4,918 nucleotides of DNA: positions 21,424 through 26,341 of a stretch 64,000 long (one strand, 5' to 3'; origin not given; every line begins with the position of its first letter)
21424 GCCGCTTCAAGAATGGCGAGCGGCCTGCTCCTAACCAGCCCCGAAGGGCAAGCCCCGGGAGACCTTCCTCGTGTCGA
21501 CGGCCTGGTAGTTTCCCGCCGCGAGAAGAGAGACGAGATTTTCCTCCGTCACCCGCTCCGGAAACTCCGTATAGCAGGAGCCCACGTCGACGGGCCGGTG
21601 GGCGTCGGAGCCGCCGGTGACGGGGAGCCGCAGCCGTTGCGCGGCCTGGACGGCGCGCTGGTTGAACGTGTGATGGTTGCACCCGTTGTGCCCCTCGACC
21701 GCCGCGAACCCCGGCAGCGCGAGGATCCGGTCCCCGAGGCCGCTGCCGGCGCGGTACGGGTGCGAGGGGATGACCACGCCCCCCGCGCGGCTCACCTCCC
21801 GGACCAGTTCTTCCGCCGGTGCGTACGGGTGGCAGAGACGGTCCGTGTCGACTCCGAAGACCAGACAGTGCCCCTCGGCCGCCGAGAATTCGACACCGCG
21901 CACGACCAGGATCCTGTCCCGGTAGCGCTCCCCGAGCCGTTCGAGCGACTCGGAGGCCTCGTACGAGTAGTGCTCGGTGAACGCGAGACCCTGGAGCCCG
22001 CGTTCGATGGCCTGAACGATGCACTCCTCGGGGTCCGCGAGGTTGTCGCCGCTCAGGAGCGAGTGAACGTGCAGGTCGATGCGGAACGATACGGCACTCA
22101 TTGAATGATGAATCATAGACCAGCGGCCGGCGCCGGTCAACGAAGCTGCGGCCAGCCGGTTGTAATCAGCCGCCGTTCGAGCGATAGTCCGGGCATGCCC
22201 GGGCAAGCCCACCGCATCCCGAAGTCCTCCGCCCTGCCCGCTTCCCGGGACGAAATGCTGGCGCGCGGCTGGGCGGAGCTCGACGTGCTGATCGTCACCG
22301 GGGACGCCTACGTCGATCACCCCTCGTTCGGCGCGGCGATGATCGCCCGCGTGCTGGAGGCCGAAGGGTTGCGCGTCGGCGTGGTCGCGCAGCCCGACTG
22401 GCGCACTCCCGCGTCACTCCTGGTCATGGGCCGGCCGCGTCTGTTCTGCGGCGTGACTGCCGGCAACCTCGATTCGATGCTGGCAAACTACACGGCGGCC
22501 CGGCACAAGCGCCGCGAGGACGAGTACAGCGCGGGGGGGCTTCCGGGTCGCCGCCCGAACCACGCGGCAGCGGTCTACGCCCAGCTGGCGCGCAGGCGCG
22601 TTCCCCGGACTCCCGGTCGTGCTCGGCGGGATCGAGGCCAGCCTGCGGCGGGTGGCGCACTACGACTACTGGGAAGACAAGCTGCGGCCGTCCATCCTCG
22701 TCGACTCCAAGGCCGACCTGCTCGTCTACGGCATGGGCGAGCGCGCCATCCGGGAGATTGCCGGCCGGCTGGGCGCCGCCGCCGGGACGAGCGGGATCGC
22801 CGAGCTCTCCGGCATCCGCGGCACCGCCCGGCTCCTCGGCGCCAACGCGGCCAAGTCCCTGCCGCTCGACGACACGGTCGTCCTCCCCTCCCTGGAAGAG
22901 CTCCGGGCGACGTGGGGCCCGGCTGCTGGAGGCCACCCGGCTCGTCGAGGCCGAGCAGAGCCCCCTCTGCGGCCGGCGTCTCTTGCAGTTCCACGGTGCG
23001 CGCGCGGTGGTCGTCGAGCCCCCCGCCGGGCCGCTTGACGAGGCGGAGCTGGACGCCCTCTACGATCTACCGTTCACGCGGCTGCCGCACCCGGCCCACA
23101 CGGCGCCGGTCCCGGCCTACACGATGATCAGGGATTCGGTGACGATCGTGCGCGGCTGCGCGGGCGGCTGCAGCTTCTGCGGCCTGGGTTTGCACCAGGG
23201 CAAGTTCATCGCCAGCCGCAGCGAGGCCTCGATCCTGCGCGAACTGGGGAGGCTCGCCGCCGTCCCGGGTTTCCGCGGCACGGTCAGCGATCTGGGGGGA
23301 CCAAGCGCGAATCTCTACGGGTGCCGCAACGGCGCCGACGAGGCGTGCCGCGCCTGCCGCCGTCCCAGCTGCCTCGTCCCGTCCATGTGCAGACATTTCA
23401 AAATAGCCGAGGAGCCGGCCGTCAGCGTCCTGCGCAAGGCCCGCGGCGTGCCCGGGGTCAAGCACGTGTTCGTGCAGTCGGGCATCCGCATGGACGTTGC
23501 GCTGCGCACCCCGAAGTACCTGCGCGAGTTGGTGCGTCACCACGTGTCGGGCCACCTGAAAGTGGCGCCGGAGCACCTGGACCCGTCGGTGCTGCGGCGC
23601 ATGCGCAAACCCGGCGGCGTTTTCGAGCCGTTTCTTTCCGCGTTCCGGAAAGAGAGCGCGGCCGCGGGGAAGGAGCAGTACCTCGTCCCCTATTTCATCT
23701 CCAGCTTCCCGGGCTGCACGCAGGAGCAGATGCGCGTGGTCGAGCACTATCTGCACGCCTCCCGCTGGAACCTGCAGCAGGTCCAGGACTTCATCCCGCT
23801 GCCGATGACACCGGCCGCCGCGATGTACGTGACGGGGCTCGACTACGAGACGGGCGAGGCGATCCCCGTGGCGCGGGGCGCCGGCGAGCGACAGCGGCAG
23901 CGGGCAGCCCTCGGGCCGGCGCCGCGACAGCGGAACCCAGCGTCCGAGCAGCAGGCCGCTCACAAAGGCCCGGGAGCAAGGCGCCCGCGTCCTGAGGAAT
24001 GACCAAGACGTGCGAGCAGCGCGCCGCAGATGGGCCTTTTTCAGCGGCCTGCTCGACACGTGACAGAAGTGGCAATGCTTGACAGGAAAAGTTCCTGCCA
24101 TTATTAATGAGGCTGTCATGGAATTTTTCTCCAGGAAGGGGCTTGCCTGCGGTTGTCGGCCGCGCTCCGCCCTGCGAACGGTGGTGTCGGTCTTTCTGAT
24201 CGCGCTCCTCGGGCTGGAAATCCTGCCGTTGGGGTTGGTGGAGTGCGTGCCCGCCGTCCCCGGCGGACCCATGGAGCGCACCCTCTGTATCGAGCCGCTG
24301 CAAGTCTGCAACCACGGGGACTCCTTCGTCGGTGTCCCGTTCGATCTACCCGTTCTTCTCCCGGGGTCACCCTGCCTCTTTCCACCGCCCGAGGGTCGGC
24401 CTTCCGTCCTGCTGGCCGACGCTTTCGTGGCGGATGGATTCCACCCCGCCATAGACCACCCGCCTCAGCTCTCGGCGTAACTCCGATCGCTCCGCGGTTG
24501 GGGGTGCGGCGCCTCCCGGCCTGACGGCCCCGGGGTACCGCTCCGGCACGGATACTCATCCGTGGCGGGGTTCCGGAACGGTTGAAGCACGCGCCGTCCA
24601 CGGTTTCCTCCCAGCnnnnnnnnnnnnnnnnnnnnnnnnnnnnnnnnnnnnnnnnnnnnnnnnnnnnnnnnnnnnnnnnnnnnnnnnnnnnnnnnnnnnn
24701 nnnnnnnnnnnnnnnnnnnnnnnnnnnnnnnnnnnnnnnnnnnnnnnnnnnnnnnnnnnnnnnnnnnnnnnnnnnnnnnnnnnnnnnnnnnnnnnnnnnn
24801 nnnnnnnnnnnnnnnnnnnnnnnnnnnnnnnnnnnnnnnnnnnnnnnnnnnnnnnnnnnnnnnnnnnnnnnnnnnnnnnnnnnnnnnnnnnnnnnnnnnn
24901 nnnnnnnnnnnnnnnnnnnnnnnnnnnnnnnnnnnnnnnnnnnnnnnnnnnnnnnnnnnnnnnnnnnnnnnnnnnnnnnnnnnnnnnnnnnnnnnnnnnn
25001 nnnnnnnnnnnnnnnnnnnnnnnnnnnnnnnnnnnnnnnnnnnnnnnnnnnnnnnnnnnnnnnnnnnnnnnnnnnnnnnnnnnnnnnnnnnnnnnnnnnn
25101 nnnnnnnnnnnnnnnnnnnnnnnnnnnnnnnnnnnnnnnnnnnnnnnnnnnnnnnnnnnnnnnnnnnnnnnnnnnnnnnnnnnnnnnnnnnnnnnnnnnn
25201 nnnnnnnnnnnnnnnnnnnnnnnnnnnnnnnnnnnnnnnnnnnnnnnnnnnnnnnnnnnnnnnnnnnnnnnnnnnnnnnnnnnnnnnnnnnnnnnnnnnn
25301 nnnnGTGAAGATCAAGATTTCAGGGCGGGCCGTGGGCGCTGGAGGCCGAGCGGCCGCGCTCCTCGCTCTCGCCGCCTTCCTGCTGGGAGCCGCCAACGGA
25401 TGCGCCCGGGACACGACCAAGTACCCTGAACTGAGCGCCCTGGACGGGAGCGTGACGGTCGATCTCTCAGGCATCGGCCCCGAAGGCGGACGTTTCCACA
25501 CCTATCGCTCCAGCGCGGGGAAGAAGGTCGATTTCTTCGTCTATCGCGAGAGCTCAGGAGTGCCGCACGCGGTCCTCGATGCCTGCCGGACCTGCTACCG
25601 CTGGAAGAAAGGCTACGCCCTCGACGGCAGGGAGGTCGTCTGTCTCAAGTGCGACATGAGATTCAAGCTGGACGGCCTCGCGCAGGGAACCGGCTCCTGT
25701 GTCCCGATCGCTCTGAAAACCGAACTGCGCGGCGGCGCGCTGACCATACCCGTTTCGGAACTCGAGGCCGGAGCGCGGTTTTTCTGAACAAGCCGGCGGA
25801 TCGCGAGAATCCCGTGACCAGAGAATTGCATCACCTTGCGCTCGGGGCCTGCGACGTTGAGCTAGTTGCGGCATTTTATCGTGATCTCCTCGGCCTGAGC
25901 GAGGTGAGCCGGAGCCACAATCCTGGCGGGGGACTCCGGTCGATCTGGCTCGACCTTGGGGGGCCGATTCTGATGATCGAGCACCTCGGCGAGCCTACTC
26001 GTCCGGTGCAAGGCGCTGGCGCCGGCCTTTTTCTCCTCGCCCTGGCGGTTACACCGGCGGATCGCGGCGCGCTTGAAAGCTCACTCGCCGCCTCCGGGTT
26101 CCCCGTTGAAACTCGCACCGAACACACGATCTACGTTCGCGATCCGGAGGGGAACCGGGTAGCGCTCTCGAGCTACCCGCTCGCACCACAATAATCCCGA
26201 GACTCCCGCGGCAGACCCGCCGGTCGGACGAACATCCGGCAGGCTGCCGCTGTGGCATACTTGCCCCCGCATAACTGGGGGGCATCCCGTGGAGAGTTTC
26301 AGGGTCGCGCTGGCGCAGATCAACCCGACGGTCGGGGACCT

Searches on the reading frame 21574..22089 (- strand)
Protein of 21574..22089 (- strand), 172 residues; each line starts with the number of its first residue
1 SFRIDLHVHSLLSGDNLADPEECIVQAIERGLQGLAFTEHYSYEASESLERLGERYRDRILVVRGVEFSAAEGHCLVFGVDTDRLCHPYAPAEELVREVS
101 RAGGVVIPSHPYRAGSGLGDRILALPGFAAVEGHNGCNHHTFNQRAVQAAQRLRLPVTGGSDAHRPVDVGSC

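Call 100: search_protein_families(library=pfam, max_evalue=0.0001, proteins=[window:21574-22089:-])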
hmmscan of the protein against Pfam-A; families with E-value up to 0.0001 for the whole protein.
window:21574-22089:- (172 aa): 2 families
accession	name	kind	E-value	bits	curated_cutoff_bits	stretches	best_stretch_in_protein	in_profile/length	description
PF13263.12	PHP_C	-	3.1e-10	39.9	21.3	1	141-172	2-33/56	PHP-associated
PF02811.25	PHP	-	2.4e-08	34.9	26.4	1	5-71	1-66/164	PHP domain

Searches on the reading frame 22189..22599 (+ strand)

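Call 100: search_protein_families(library=pfam, max_evalue=0.0001, proteins=[window:22189-22599:+])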
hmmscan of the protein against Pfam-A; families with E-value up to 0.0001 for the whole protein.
window:22189-22599:+ (137 aa): 1 family
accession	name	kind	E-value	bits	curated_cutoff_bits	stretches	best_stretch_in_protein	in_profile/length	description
PF08497.15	Radical_SAM_N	-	1.2e-54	186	25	1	16-136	2-122/301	Radical SAM N-terminal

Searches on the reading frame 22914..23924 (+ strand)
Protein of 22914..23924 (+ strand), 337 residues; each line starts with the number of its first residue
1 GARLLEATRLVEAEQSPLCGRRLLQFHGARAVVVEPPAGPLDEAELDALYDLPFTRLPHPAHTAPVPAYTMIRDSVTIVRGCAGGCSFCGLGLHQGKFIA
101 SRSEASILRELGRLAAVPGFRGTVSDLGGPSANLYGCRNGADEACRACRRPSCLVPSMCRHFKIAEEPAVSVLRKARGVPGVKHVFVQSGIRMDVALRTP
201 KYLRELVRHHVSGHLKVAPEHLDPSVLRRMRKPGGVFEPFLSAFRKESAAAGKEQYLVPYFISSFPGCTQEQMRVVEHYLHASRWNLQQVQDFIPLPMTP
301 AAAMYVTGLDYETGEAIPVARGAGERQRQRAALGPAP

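Call 79: search_protein_families(library=pfam, max_evalue=0.0001, proteins=[window:22914-23924:+])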
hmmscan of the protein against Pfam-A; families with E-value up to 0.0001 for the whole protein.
window:22914-23924:+ (337 aa): 3 families
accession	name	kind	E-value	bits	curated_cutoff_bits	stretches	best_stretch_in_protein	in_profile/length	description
PF08497.15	Radical_SAM_N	-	1.4e-13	51.3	25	1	5-75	229-301/301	Radical SAM N-terminal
PF04055.27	Radical_SAM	-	6.1e-10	40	29.5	1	77-273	2-159/166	Radical SAM superfamily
PF11842.13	DUF3362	-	7.5e-05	23.4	27.6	0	288-333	1-51/151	Domain of unknown function (DUF3362)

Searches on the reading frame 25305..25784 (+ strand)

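Call 100: search_protein_families(library=pfam, max_evalue=0.0001, proteins=[window:25305-25784:+])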
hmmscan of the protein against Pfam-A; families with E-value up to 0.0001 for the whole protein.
window:25305-25784:+ (160 aa): 1 family
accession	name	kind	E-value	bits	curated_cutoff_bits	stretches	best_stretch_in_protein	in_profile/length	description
PF10080.14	FtrD-like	-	2.5e-20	72.9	26.3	1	65-160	7-101/101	Membrane iron-sulfur containing protein FtrD-like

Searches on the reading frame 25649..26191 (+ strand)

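Call 100: search_protein_families(library=pfam, max_evalue=0.0001, proteins=[window:25649-26191:+])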
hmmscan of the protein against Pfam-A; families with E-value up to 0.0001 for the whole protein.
window:25649-26191:+ (181 aa): 1 family
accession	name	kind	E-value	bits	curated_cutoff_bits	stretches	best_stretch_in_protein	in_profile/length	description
PF00903.31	Glyoxalase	-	2.1e-09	38.2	20.6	1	60-172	2-120/121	Glyoxalase/Bleomycin resistance protein/Dioxygenase superfamily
